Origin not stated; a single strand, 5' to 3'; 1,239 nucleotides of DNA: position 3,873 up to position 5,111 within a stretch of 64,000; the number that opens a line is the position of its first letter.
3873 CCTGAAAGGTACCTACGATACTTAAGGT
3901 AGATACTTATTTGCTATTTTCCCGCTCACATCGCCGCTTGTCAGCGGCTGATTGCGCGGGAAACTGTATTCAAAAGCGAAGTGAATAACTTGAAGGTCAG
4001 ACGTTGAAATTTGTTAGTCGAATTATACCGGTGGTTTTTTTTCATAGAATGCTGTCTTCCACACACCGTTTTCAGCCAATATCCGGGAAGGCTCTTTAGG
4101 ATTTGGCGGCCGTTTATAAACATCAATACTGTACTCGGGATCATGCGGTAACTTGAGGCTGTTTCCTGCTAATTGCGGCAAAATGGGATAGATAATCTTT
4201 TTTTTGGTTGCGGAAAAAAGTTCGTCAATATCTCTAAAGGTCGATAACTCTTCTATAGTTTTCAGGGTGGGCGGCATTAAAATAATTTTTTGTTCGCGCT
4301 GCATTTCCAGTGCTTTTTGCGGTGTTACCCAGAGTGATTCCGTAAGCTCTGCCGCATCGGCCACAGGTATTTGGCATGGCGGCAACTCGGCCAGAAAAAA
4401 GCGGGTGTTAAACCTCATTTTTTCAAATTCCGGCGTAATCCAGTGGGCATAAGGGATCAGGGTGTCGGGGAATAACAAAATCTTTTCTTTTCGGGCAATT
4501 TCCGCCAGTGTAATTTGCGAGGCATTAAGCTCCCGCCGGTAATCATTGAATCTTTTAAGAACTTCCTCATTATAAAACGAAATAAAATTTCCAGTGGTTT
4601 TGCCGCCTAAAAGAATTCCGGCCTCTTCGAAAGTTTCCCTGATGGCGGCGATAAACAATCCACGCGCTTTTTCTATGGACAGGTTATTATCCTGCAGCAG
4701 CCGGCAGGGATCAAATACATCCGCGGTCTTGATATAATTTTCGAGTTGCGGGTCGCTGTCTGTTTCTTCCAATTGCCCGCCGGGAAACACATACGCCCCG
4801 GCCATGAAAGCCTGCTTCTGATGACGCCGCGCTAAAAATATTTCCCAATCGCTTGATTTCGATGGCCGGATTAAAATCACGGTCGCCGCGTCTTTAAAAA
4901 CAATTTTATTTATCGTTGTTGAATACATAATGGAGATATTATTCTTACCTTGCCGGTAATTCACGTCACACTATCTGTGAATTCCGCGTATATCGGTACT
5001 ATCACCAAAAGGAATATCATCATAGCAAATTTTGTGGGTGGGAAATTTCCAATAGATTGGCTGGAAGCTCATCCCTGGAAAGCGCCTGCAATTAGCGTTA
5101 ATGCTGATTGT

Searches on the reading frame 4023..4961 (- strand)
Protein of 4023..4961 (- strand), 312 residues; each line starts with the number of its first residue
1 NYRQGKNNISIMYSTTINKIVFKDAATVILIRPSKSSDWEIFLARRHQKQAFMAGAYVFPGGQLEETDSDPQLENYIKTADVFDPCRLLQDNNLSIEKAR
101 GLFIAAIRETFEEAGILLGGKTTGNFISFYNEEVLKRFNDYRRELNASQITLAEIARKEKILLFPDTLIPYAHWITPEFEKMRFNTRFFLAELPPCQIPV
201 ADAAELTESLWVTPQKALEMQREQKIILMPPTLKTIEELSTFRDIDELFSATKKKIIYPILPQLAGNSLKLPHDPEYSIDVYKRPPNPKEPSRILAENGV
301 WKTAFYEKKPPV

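Call 28: search_protein_families(library=ncbifam, proteins=[window:4023-4961:-], max_evalue=0.001)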
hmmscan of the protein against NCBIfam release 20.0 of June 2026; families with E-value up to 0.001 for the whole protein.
window:4023-4961:- (312 aa): 1 family
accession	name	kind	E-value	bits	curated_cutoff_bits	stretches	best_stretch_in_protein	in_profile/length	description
NF008044.0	PRK10776.1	equivalog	0.00021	21.2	148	1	36-69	13-45/130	8-oxo-dGTP diphosphatase MutT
